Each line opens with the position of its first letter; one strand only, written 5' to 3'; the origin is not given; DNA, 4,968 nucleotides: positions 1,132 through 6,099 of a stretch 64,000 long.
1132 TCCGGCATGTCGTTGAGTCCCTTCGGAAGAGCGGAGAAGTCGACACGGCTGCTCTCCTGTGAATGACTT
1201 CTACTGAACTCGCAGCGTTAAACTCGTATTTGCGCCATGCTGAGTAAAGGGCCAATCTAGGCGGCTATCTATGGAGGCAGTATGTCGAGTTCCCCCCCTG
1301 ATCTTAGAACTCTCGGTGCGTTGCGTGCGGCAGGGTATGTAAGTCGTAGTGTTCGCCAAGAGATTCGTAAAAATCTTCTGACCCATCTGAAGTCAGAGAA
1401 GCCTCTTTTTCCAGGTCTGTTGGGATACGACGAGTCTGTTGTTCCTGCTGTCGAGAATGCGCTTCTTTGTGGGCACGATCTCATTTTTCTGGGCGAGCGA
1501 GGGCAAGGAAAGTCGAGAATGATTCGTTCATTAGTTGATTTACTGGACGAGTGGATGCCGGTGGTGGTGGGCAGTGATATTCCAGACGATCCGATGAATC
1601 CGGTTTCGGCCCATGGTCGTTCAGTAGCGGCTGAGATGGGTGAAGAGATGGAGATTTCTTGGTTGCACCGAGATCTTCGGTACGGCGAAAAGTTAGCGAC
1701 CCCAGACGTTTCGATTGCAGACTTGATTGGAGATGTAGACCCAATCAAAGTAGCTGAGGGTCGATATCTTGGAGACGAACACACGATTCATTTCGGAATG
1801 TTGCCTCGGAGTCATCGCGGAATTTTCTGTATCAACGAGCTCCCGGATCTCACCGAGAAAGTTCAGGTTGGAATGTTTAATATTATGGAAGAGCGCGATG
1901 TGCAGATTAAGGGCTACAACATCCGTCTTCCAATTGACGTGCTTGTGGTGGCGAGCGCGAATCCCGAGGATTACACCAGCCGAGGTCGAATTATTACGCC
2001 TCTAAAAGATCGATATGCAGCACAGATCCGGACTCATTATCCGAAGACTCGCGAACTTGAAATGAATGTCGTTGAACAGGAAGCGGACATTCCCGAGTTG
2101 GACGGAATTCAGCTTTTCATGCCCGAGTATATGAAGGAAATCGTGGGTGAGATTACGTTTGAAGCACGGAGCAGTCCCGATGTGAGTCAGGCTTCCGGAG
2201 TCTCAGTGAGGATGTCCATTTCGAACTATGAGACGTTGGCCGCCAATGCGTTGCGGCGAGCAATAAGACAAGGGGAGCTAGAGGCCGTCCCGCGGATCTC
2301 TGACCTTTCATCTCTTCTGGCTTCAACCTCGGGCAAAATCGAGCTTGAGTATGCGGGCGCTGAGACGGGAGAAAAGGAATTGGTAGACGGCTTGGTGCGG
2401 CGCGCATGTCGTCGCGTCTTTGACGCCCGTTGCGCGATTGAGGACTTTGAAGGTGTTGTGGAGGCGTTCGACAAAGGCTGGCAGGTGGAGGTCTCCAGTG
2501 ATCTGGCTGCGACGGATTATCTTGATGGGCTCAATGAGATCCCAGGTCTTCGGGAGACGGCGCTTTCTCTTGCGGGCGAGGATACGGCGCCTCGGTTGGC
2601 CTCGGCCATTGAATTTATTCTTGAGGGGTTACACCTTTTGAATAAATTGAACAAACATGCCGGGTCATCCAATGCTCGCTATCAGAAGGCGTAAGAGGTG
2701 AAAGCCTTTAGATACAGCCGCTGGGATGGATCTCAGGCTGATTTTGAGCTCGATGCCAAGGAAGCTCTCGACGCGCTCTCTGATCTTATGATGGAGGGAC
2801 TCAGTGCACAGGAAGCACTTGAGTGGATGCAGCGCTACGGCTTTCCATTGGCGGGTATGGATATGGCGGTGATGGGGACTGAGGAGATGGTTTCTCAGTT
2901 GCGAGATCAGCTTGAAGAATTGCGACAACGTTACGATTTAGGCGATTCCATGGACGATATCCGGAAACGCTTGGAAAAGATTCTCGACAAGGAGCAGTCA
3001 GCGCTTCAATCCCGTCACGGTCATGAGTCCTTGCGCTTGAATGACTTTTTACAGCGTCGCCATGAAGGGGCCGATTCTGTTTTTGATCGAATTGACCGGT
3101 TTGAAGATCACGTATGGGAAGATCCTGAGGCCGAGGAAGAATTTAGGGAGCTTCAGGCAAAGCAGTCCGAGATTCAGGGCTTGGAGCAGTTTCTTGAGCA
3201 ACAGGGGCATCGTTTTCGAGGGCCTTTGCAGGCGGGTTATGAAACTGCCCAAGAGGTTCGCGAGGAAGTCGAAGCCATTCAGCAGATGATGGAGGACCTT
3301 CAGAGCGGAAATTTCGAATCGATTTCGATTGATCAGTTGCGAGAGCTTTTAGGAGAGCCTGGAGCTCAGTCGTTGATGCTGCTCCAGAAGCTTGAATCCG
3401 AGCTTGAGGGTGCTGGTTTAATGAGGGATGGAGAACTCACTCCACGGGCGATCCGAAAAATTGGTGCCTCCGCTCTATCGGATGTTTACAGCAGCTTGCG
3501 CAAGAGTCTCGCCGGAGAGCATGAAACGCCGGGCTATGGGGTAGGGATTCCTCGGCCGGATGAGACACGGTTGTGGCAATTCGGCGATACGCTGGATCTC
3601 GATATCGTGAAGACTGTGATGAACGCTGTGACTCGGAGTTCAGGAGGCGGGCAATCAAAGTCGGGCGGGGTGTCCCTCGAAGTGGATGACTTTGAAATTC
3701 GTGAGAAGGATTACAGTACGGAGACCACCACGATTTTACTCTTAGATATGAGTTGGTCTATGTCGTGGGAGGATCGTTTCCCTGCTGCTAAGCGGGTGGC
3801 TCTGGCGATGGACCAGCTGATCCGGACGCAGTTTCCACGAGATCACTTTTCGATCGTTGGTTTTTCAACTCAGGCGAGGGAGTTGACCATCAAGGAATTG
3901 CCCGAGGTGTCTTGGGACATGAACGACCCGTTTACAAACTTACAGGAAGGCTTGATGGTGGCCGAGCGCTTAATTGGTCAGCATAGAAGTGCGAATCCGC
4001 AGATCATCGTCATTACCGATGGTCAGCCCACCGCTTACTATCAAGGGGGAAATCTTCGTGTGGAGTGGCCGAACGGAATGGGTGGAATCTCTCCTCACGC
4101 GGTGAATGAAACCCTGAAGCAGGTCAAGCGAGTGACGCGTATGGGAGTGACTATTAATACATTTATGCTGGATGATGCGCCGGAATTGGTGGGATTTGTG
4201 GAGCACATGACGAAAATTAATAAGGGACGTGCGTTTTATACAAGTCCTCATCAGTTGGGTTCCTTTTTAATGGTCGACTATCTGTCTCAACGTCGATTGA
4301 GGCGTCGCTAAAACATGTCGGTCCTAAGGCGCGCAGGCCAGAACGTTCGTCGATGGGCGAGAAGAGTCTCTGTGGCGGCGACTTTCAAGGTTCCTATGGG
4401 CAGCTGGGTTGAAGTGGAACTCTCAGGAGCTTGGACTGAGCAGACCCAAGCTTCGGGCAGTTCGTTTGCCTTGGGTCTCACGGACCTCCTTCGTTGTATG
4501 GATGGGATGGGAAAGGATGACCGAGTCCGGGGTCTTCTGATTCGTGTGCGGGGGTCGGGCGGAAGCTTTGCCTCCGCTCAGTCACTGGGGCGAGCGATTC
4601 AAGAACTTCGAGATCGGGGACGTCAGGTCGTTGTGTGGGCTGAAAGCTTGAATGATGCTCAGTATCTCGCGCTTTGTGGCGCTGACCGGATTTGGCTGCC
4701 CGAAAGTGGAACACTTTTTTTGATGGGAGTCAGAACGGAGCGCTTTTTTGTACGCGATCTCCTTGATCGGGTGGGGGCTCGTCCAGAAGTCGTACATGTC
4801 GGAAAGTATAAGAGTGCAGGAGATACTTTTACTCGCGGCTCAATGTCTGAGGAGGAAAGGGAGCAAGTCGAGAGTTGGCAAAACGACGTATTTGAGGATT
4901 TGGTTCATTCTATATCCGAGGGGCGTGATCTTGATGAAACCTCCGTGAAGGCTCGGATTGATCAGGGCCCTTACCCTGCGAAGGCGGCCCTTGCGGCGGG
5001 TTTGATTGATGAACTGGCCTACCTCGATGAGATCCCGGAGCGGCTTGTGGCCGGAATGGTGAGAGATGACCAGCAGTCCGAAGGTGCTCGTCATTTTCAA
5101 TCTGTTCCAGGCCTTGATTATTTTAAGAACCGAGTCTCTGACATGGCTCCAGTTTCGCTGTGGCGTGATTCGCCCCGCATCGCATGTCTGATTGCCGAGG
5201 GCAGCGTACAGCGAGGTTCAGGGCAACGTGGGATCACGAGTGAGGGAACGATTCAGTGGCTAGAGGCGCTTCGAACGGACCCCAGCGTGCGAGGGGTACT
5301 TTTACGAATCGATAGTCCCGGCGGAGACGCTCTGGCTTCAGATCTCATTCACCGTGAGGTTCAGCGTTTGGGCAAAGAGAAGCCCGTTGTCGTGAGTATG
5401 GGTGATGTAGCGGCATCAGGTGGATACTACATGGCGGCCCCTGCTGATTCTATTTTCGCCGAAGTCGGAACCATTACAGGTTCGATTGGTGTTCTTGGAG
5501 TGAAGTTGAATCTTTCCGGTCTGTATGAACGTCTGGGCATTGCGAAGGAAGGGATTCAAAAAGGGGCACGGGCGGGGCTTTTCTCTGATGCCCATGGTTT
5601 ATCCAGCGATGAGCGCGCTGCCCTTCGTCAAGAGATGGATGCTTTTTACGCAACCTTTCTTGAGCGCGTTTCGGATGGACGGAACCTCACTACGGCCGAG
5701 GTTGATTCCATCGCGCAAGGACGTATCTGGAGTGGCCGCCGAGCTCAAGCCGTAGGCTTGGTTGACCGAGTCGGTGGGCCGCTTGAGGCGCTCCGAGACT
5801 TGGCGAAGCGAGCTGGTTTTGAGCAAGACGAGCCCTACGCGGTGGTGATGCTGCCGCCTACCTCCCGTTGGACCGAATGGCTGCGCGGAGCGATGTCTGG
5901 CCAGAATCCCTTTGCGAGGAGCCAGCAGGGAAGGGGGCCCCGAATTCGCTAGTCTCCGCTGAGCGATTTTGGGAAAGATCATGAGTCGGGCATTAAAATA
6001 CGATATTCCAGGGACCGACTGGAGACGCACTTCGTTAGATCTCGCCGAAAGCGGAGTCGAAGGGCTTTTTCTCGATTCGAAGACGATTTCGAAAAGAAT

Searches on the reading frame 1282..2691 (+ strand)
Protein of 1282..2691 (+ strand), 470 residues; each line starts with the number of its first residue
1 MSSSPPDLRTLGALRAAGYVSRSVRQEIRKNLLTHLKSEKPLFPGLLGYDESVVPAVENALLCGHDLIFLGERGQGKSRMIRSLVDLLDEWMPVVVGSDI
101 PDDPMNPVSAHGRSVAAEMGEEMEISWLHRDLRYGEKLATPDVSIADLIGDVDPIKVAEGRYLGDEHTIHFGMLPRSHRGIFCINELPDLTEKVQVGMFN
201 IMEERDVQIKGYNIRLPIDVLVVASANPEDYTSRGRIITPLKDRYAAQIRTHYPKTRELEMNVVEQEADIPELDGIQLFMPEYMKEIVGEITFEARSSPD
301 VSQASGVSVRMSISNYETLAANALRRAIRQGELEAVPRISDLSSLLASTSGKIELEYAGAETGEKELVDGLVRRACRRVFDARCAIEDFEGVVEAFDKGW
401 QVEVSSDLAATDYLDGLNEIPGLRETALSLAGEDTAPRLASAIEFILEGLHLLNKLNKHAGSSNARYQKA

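Call 42: search_protein_families(library=pfam, proteins=[window:1282-2691:+], max_evalue=0.0001)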
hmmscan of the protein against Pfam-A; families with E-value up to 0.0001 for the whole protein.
window:1282-2691:+ (470 aa): 4 families
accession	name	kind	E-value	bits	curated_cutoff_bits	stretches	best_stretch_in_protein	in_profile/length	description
PF01078.27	Mg_chelatase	-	1.9e-07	31.2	20.3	0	163-228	91-158/207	Magnesium chelatase, subunit ChlI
PF00158.32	Sigma54_activat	-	1.5e-05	25.2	20.2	0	159-228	75-143/168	Sigma-54 interaction domain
PF07728.20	AAA_5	-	5.8e-05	23.6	22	0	137-244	31-138/139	AAA domain (dynein-related subfamily)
PF00493.29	MCM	-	9.1e-05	22.1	23.3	0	166-230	109-175/224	MCM P-loop domain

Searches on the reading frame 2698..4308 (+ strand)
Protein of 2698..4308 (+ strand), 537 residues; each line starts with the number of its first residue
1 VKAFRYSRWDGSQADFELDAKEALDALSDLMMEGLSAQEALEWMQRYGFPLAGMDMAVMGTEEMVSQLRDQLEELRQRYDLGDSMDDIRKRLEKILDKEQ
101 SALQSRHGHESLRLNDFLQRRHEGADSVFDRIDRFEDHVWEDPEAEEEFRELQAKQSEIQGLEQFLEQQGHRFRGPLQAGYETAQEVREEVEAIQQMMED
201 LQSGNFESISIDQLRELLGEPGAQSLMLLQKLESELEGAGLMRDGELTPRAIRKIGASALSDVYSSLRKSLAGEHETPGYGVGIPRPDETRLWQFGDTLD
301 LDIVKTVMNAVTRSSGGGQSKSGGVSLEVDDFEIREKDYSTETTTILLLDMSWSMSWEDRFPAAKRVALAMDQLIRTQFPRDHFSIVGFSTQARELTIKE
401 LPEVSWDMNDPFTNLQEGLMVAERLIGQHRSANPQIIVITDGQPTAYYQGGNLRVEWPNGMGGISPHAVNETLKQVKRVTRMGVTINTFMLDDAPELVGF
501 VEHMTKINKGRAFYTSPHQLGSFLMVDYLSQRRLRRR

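Call 42: search_protein_families(library=pfam, proteins=[window:2698-4308:+], max_evalue=0.0001)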
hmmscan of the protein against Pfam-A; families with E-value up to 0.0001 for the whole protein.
window:2698-4308:+ (537 aa): 1 family
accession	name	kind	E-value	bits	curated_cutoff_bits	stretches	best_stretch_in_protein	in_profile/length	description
PF13519.12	VWA_2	-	7e-09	36.7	27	1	345-443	1-107/107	von Willebrand factor type A domain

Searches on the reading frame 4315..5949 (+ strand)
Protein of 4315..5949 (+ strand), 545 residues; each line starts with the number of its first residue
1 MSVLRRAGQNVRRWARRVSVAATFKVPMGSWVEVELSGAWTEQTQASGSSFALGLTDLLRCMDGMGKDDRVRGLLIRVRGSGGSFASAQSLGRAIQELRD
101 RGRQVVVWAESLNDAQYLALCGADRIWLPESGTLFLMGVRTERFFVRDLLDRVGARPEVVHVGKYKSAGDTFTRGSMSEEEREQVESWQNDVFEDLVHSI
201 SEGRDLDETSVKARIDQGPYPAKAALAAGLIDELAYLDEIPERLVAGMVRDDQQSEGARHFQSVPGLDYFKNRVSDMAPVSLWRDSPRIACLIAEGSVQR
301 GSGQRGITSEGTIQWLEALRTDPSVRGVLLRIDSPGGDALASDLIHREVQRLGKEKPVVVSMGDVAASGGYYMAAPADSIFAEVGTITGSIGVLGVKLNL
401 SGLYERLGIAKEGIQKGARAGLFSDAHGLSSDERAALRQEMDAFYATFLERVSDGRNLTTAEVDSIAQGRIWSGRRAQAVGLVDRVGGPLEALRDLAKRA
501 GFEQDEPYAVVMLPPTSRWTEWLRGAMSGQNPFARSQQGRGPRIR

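Call 42: search_protein_families(library=pfam, proteins=[window:4315-5949:+], max_evalue=0.0001)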
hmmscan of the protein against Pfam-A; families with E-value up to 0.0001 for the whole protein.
window:4315-5949:+ (545 aa): 1 family
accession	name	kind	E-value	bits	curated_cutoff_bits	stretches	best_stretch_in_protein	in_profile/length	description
PF01343.23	Peptidase_S49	-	4.9e-72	241.4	24.9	2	353-501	4-152/154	Peptidase family S49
